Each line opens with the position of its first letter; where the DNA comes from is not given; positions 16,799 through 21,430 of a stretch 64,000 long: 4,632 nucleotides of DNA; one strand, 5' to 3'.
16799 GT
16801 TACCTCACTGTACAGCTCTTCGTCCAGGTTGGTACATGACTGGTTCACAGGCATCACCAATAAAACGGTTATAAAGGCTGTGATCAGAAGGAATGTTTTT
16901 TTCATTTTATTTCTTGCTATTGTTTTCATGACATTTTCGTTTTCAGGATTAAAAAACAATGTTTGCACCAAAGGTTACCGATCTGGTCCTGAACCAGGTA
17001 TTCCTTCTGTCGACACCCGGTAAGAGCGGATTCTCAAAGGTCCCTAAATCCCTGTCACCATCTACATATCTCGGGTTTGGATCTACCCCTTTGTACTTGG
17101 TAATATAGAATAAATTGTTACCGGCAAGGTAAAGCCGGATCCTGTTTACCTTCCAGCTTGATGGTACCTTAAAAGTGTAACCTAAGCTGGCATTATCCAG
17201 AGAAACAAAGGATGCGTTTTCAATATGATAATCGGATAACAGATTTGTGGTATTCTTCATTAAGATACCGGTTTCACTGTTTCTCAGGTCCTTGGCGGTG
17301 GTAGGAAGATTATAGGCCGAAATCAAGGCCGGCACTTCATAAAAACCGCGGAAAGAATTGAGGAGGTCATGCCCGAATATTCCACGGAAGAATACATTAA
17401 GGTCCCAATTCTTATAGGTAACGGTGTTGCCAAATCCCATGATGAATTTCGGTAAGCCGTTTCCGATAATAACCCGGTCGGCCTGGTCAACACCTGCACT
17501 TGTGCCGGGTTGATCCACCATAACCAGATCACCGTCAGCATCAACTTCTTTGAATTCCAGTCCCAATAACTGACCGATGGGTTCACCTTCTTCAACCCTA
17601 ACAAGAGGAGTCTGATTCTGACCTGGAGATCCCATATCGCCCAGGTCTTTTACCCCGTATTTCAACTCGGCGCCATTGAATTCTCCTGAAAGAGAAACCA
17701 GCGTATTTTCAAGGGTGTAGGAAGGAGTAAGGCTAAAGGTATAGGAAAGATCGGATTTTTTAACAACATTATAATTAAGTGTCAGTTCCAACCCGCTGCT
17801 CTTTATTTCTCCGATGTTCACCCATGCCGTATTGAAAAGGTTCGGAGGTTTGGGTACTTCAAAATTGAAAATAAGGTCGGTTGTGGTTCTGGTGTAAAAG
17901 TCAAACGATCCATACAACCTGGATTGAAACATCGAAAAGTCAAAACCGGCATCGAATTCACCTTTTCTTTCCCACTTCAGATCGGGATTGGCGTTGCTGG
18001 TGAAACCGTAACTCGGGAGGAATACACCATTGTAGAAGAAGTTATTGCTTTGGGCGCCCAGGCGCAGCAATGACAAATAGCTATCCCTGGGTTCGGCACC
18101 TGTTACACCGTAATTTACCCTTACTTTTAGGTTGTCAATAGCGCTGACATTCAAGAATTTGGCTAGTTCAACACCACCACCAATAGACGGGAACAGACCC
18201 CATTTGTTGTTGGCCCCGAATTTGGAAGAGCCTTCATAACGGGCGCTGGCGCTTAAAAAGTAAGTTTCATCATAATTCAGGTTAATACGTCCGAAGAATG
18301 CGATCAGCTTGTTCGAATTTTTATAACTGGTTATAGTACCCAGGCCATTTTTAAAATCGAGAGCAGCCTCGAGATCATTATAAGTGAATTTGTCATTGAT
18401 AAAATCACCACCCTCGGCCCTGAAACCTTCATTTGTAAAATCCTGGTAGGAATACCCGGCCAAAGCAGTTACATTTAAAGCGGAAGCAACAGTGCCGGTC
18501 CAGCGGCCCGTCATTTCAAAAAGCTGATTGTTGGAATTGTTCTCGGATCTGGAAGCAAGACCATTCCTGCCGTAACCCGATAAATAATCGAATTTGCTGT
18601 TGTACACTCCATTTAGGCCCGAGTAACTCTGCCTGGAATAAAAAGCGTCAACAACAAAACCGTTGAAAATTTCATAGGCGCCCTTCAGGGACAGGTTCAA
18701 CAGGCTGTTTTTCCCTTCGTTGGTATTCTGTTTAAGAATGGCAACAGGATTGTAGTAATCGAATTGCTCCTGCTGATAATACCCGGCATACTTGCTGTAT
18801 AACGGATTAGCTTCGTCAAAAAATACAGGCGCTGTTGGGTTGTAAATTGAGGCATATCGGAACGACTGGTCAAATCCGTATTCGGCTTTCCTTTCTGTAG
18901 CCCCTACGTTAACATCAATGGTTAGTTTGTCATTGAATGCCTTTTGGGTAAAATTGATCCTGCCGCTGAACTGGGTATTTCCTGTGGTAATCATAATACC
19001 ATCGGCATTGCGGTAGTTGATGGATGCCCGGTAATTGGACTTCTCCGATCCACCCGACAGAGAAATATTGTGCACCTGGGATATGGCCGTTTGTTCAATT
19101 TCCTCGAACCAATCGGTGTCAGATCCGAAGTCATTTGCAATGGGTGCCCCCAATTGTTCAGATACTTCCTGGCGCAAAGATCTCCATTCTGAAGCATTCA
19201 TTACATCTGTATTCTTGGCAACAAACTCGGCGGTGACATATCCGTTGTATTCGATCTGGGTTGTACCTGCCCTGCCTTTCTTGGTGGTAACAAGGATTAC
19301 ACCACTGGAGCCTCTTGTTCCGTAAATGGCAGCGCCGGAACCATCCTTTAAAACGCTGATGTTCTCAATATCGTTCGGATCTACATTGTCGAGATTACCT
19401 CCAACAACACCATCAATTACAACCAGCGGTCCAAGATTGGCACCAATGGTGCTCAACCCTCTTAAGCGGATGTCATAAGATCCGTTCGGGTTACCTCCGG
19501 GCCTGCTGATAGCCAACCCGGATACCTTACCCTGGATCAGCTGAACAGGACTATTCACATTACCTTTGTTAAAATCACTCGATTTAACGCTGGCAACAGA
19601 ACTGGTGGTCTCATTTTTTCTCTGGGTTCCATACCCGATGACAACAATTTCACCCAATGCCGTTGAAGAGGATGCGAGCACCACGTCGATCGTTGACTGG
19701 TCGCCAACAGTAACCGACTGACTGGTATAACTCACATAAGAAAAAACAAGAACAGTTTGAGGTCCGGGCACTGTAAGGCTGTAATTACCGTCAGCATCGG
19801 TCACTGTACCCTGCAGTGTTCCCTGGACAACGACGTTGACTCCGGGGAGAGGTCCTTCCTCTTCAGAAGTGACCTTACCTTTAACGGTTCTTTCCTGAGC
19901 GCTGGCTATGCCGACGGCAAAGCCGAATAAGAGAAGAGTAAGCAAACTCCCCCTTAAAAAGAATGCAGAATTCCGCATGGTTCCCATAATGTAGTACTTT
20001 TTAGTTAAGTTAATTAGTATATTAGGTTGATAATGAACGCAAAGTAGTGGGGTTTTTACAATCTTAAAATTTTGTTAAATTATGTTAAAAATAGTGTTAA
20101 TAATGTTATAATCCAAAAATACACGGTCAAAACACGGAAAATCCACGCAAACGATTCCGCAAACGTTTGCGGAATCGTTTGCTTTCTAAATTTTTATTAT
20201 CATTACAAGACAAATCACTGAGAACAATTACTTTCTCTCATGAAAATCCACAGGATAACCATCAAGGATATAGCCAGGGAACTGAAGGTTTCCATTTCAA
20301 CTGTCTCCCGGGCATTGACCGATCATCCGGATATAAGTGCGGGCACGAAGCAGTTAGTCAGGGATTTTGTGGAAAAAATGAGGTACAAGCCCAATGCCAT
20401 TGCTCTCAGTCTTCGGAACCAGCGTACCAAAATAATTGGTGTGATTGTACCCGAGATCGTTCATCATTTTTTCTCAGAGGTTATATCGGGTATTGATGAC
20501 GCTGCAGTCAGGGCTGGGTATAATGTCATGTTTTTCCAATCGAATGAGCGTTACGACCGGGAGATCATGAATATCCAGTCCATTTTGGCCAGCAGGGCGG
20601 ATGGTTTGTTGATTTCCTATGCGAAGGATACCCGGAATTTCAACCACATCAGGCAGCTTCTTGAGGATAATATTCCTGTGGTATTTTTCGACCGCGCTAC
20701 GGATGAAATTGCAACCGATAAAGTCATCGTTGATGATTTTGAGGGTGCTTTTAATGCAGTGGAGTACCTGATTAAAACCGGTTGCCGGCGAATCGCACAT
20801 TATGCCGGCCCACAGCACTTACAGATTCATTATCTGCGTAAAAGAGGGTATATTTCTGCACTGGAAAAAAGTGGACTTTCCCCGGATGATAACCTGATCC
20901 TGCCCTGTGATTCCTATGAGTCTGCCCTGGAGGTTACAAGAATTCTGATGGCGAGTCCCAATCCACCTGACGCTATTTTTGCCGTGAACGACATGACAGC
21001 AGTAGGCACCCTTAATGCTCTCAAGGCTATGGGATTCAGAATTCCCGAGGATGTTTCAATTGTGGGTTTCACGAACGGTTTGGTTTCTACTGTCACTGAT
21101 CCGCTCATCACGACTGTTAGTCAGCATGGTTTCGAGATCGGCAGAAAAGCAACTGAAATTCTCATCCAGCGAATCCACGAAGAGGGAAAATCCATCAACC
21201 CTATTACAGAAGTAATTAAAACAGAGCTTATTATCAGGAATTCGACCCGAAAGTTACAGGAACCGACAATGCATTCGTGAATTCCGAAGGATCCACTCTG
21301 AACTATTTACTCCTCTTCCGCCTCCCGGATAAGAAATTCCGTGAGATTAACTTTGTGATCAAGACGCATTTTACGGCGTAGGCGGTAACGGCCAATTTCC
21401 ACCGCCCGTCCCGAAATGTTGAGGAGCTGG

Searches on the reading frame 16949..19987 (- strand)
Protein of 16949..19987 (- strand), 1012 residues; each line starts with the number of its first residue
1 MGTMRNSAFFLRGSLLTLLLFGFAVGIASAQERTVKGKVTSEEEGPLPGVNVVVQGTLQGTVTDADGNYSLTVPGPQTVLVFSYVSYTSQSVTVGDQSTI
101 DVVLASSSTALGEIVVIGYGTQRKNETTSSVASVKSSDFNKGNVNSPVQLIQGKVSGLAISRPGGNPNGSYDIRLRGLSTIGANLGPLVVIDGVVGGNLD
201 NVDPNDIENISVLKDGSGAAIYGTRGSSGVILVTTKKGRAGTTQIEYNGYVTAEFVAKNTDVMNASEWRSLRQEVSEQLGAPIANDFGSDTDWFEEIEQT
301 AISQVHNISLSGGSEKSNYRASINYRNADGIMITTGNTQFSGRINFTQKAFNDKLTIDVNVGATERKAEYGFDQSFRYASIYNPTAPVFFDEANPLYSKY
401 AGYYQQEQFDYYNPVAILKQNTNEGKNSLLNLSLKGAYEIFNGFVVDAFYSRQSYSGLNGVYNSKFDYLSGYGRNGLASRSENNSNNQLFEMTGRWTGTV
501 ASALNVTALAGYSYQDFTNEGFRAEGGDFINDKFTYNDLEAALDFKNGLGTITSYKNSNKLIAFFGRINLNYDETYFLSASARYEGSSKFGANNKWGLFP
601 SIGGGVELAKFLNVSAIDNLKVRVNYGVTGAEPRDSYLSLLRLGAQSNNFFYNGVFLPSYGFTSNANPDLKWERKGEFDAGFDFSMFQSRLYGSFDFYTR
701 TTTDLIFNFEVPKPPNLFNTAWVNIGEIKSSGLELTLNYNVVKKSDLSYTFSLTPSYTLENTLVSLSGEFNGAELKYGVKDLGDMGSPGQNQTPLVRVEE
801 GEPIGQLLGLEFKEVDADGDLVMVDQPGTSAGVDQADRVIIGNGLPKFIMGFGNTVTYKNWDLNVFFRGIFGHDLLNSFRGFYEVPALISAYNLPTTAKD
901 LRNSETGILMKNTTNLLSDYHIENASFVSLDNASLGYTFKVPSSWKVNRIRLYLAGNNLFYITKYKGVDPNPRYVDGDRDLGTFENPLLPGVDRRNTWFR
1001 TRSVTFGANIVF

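Call 28: search_protein_families(library=pfam, proteins=[window:16949-19987:-], max_evalue=0.00001)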
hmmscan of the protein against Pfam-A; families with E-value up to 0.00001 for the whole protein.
window:16949-19987:- (1012 aa): 4 families
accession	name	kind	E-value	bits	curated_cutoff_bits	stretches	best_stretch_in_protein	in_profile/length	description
PF00593.30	TonB_dep_Rec_b-barrel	-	3.4e-22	80.3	27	1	400-959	34-436/436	TonB dependent receptor-like, beta-barrel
PF13715.12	CarbopepD_reg_2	-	3e-19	69.3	32.2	1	35-116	1-88/88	CarboxypepD_reg-like domain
PF07715.20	Plug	-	5.8e-15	56.1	23.9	1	124-230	2-107/107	TonB-dependent Receptor Plug Domain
PF13620.12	CarboxypepD_reg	-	2e-10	41.3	32.3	1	34-104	1-81/82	Carboxypeptidase regulatory-like domain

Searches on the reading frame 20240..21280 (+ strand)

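Call 28: search_protein_families(library=pfam, proteins=[window:20240-21280:+], max_evalue=0.00001)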
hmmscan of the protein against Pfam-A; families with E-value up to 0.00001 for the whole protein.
window:20240-21280:+ (346 aa): 4 families
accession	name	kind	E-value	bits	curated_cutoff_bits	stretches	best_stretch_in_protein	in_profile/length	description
PF00532.27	Peripla_BP_1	-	1.7e-37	129.8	22.2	1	64-319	2-268/281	Periplasmic binding proteins and sugar binding domain of LacI family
PF13377.12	Peripla_BP_3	-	9.2e-33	114.1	26.5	1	174-336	1-167/167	Periplasmic binding protein-like domain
PF13407.12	Peripla_BP_4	-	9.6e-21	74.9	35.1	1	66-311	1-253/258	Periplasmic binding protein domain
PF00356.27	LacI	-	7.7e-13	48.5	27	1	7-52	1-46/46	Bacterial regulatory proteins, lacI family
